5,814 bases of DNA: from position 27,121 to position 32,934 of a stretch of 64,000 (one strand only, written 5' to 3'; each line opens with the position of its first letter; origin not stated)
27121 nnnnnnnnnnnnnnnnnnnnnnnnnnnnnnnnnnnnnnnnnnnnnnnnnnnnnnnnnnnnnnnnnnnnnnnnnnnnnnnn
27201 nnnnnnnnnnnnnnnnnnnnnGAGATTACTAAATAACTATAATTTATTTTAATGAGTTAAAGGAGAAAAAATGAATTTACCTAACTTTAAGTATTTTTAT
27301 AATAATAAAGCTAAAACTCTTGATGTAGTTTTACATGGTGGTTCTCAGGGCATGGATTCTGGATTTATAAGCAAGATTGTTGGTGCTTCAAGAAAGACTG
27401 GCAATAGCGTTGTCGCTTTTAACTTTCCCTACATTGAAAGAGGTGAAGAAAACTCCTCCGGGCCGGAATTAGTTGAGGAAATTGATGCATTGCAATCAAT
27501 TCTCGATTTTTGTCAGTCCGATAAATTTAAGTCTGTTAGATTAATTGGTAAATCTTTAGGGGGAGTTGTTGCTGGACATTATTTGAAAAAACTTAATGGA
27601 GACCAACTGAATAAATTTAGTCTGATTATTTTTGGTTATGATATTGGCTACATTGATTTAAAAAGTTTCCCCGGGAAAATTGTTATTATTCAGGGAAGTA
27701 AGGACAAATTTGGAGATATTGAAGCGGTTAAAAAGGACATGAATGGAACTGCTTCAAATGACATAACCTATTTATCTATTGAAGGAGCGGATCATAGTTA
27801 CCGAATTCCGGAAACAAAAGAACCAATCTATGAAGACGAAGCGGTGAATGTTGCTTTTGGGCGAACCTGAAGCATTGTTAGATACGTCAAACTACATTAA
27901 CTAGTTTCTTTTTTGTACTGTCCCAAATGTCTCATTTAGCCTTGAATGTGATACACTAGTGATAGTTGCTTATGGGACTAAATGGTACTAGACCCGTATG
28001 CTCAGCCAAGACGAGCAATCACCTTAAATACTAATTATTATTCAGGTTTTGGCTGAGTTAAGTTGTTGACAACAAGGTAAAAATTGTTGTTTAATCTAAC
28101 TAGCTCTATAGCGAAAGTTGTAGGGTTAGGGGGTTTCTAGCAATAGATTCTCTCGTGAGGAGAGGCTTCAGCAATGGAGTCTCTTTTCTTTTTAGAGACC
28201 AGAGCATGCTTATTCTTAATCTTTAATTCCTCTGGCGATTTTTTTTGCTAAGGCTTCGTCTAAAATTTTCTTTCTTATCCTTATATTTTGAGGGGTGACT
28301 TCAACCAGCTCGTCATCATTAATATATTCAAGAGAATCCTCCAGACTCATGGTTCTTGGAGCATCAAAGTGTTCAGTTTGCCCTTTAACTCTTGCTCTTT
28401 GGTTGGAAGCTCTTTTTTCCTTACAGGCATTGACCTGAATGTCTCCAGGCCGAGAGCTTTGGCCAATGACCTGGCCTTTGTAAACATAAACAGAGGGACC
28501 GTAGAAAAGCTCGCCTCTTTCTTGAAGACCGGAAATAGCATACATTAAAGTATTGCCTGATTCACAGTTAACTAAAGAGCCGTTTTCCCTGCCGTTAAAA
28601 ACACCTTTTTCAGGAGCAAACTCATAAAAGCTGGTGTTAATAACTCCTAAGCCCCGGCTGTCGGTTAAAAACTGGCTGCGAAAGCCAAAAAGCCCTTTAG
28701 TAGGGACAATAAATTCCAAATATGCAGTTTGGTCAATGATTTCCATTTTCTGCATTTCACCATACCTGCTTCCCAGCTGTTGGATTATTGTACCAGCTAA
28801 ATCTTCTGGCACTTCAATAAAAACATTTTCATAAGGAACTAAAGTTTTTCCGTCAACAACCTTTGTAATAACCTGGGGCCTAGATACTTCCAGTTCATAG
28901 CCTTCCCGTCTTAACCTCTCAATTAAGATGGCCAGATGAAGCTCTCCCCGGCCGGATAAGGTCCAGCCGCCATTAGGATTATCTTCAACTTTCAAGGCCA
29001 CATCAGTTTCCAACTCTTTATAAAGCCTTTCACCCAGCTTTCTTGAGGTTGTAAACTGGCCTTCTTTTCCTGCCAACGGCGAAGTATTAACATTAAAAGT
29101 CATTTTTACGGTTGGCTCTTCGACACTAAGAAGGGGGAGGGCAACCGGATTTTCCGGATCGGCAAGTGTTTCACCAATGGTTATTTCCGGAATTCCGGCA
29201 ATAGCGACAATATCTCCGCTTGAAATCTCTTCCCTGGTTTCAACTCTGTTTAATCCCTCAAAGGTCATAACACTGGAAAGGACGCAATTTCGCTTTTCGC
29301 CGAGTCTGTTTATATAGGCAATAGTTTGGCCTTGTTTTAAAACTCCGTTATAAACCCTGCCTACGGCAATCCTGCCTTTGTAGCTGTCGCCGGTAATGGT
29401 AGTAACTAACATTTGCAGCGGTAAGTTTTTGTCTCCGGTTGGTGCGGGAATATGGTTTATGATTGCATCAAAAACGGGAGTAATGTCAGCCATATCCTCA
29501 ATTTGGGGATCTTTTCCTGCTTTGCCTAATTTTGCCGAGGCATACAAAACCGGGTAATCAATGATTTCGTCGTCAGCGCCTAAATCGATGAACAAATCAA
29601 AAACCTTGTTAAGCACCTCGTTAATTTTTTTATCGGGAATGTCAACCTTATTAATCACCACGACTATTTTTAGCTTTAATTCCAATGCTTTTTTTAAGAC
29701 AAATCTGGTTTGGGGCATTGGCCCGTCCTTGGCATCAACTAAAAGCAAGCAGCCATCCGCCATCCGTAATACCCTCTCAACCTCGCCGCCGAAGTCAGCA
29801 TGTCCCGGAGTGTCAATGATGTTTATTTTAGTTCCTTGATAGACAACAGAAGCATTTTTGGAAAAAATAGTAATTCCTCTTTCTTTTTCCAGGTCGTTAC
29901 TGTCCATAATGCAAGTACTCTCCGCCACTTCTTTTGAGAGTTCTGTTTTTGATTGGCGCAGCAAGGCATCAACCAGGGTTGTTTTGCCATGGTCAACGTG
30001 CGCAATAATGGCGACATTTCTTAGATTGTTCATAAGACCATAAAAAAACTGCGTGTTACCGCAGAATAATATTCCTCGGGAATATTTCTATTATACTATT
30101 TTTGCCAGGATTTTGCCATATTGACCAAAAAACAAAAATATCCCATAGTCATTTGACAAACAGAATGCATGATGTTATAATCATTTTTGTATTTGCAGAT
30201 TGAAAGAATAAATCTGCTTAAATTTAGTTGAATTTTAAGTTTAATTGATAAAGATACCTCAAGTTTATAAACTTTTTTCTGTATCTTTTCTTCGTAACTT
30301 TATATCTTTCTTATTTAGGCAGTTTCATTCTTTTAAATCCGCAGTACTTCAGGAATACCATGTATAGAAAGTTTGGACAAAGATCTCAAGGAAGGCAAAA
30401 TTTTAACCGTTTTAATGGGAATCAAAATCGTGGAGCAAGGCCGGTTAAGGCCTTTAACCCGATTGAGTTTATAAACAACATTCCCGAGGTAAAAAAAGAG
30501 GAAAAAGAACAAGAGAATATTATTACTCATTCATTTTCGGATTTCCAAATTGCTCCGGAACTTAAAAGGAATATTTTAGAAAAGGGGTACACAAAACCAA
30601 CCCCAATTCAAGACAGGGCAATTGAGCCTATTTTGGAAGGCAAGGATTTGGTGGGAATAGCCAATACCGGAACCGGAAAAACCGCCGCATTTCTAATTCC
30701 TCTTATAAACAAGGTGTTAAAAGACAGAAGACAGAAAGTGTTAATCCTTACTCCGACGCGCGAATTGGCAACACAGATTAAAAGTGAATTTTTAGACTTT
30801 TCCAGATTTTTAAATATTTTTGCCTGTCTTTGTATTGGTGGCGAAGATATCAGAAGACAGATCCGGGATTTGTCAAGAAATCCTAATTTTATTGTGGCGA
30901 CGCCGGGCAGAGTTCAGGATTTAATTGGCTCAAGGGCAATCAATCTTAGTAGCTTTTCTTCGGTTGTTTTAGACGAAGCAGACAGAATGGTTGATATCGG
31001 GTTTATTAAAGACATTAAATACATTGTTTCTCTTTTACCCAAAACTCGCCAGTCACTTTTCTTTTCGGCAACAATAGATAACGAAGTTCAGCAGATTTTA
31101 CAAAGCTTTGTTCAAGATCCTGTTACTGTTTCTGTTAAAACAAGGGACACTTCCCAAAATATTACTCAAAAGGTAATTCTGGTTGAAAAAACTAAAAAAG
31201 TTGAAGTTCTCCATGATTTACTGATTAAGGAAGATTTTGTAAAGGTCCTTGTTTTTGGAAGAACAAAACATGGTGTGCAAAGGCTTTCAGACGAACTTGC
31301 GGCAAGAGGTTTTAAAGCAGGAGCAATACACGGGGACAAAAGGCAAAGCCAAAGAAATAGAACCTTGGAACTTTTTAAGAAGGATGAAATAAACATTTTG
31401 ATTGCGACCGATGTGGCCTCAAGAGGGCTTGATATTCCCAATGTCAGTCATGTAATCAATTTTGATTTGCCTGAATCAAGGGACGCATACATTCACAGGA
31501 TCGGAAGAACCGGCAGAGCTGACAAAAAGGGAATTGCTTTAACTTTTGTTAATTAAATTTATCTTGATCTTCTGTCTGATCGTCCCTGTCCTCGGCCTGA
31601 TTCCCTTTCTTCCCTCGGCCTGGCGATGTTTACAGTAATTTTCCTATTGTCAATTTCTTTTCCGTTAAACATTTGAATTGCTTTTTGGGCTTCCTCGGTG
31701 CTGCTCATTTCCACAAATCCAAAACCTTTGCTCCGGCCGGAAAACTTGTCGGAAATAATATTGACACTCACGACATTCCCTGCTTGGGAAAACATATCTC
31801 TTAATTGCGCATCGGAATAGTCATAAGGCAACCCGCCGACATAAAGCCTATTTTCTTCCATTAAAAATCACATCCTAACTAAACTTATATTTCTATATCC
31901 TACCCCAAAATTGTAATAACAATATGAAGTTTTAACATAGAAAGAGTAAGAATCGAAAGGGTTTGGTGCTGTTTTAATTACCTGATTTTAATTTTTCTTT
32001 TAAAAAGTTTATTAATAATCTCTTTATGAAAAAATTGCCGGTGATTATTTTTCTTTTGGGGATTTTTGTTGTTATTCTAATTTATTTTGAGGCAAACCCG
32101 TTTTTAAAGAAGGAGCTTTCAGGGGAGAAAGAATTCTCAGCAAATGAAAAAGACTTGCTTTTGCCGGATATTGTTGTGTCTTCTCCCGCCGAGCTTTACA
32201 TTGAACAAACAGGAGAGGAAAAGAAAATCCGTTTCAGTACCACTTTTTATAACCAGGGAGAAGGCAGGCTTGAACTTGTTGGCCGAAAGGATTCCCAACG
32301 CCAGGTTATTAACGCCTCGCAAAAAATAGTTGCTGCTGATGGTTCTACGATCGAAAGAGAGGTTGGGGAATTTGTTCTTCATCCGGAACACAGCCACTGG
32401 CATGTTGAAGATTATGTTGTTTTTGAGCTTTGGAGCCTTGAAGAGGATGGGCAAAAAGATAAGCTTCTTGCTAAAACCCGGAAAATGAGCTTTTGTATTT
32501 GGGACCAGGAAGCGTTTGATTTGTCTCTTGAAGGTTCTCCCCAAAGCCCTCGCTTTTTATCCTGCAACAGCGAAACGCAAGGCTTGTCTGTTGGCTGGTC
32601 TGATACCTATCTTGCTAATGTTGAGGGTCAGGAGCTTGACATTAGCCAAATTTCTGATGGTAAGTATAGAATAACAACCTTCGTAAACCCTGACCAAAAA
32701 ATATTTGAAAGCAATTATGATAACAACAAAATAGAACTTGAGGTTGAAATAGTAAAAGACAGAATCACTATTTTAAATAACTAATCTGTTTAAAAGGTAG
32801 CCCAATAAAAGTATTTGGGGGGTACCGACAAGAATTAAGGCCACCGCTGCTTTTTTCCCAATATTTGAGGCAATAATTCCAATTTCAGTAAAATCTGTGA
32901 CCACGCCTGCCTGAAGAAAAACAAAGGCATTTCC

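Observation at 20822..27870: Enzyme cluster of unknown pathway adjacent to the defence operon (HDAC-like, NDT-like-RHH, Gfo/Idh/MocA, ThDP enzyme, dTMP-kinase-like, unknown, alpha/beta hydrolase)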

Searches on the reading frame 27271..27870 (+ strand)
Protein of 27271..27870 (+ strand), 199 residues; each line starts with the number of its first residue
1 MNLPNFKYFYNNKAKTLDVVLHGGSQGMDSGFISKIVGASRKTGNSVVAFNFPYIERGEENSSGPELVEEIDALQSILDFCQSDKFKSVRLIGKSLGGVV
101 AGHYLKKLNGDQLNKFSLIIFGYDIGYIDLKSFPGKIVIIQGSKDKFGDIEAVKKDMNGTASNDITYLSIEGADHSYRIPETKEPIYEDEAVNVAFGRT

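Call 3: search_protein_families(library=pfam, proteins=[window:27271-27870:+], max_evalue=0.01)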
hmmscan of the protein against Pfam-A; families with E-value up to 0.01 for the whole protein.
window:27271-27870:+ (199 aa): 5 families
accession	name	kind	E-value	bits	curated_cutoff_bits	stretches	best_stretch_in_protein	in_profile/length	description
PF20408.4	Abhydrolase_11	-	2.8e-18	66.8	27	1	19-183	6-173/193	Alpha/beta hydrolase domain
PF12695.13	Abhydrolase_5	-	5.1e-05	23.6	27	1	83-176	53-141/164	Alpha/beta hydrolase family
PF00561.26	Abhydrolase_1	-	0.0017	18.5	25.8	0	19-107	4-89/245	alpha/beta hydrolase fold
PF12146.15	Hydrolase_4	-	0.0021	17.8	27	0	75-107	63-96/239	Serine aminopeptidase, S33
PF07819.20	PGAP1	-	0.0077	16.4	24.3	0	72-105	74-109/233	PGAP1-like alpha/beta domain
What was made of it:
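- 27271..27870 (+): Small alpha/beta hydrolase (Abhydrolase_11) with a GKSLGG nucleophile elbow. PF20408 2.8e-18 (call 3).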

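Call 5: search_protein_families(library=ncbifam, proteins=[window:27271-27870:+], max_evalue=0.01)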
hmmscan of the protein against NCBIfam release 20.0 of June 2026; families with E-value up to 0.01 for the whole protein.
window:27271-27870:+ (199 aa): 0 families

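Call 6: search_protein_families(library=padloc, proteins=[window:27271-27870:+], max_evalue=0.01)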
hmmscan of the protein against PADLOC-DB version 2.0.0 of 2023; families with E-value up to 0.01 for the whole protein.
window:27271-27870:+ (199 aa): 0 families

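Call 83: search_solved_structures(query=window:27271-27870:+, max_evalue=0.1, show_alignments=1)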
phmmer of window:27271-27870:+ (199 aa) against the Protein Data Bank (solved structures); distinct sequences matched with E-value up to 0.1: 11.
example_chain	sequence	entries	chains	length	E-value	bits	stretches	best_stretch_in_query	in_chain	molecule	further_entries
9h0z_A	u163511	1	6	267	5.9e-05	26.3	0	17-108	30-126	Serine aminopeptidase S33 domain-containing protein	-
7q4h_A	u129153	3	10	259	0.00011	25.4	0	86-188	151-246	Hydrolase_4 domain-containing protein | Serine aminopeptidase S33 domain-containing protein | Prolyl oligopeptidase family protein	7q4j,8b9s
3pf8_A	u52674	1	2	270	0.0011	22.1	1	17-116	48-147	Cinnamoyl esterase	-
3trd_A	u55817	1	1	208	0.002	21.4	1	21-177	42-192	Alpha/beta hydrolase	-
3qm1_A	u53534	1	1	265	0.0029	20.8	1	17-116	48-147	Cinnamoyl esterase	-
3pf9_A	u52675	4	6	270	0.003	20.8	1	17-116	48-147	Cinnamoyl esterase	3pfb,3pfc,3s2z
8slj_A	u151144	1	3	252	0.013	18.7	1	17-116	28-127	Alpha/beta hydrolase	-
8skm_A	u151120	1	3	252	0.016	18.4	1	17-116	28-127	Chlorogenic acid esterase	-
7xrh_A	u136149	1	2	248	0.021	18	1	18-113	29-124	Cinnamoyl esterase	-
10bv_A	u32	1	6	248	0.045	16.9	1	17-116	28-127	Chlorogenic acid esterase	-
7xri_A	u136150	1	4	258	0.062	16.5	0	18-113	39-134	Cinnamoyl esterase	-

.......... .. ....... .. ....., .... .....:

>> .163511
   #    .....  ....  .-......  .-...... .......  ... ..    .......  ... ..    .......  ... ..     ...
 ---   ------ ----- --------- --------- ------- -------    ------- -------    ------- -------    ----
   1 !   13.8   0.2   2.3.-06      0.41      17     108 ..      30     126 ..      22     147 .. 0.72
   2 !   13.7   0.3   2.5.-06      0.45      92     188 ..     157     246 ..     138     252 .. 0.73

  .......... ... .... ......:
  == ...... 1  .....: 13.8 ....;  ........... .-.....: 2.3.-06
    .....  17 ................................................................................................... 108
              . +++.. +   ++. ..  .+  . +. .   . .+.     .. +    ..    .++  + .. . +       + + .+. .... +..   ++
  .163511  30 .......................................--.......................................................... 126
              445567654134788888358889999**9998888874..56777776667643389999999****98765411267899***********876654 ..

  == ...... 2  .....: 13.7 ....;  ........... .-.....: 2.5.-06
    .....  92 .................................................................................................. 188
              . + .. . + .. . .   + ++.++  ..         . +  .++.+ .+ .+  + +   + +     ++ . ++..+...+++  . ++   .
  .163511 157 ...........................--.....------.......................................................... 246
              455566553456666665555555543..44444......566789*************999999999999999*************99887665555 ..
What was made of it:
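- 27271..27870 (+): Weak PDB relatives are S33-type hydrolases and cinnamoyl esterases (call 83).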

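Call 88: search_protein_families(library=phrogs, proteins=[window:27271-27870:+], max_evalue=0.001)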
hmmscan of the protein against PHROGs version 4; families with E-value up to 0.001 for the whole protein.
window:27271-27870:+ (199 aa): 0 families

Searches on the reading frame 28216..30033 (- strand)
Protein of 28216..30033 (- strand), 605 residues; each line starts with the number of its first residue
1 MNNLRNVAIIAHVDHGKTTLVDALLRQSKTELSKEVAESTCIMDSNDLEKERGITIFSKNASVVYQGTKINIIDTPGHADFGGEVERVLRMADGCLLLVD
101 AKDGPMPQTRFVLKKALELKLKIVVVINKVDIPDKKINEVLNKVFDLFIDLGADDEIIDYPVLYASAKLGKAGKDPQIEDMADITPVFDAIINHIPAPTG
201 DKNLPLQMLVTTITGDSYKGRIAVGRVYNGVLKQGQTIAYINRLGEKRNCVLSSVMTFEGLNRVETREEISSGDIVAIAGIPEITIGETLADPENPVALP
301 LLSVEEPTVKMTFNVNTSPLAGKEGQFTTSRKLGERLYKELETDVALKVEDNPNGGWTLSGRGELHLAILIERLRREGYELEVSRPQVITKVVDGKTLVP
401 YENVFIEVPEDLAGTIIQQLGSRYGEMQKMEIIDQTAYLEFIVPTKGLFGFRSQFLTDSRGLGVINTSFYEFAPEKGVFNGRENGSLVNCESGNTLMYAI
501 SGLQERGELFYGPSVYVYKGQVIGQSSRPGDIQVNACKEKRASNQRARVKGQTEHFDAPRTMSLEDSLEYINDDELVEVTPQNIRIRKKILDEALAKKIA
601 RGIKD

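Call 3: search_protein_families(library=pfam, proteins=[window:28216-30033:-], max_evalue=0.01)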
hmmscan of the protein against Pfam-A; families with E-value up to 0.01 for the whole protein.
window:28216-30033:- (605 aa): 9 families
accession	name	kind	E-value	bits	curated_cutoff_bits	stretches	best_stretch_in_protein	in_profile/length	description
PF00009.33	GTP_EFTU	-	1.8e-55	187.9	26.5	1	3-196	2-187/188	Elongation factor Tu GTP binding domain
PF21018.2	BipA_C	-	1.7e-39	134.4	23.8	1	484-593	1-110/110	TypA/BipA C-terminal domain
PF00679.30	EFG_C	-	2.1e-16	60.2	27.9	1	400-477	5-83/89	Elongation factor G C-terminus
PF03144.31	GTP_EFTU_D2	-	1.1e-10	42.2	30.3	1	220-291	1-73/73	Elongation factor Tu domain 2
PF22042.2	EF-G_D2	-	1.7e-08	34.9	27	1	206-291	2-82/84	Elongation factor G domain 2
PF14492.12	EFG_III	-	6.2e-08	33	27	1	330-382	18-72/75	Elongation Factor G, domain III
PF01926.29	MMR_HSR1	-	1.8e-07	31.7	21.9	1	7-129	2-113/113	50S ribosome-binding GTPase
PF02421.24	FeoB_N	-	0.0021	18.1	27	0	53-139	32-124/156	Ferrous iron transport protein B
PF00735.24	Septin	-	0.0057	16.4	26.2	1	7-81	7-75/280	Septin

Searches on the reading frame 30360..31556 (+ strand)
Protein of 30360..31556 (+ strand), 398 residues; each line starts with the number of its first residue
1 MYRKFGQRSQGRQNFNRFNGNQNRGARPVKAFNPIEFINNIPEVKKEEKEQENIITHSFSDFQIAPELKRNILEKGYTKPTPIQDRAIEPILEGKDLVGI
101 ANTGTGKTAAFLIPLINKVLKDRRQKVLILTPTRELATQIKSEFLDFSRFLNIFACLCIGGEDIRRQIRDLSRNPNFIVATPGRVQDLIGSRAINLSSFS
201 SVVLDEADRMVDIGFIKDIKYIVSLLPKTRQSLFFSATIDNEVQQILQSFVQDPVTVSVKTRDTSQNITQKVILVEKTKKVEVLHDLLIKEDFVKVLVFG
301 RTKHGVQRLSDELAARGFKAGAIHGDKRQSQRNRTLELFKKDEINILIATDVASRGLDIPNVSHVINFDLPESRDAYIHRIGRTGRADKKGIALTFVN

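Call 4: search_protein_families(library=pfam, proteins=[window:30360-31556:+], max_evalue=0.01)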
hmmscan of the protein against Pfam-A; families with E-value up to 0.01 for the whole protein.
window:30360-31556:+ (398 aa): 8 families
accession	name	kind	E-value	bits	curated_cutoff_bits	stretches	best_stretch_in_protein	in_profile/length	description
PF00270.35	DEAD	-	7.6e-48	162.8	26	1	81-245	1-166/167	DEAD/DEAH box helicase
PF00271.37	Helicase_C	-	1.1e-34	119.5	23.5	1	280-387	2-109/110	Helicase conserved C-terminal domain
PF04851.21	ResIII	-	1.5e-09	38.4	22.5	1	80-239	4-162/164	Type III restriction enzyme, res subunit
PF16203.11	ERCC3_RAD25_C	-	2.1e-05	24.4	27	1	295-390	62-154/248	ERCC3/RAD25/XPB C-terminal helicase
PF13245.12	AAA_19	-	0.00065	20.3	25.1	0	84-144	1-61/134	AAA domain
PF22590.2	Cas3-like_C_2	-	0.0031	18.2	27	0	325-388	41-105/106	CRISPR-associated nuclease/helicase Cas3, C-terminal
PF07652.20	Flavi_DEAD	-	0.0053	17.2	21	0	103-142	13-51/148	Flavivirus DEAD domain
PF13604.12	AAA_30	-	0.007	16.6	27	0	83-143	5-65/191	AAA domain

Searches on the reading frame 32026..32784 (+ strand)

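Call 4: search_protein_families(library=pfam, proteins=[window:32026-32784:+], max_evalue=0.01)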
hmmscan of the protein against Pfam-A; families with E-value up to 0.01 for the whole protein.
window:32026-32784:+ (252 aa): 1 family
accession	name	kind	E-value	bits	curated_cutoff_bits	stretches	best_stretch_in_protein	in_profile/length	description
PF01186.22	Lysyl_oxidase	-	1.9e-19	70.6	20.4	1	112-251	74-203/204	Lysyl oxidase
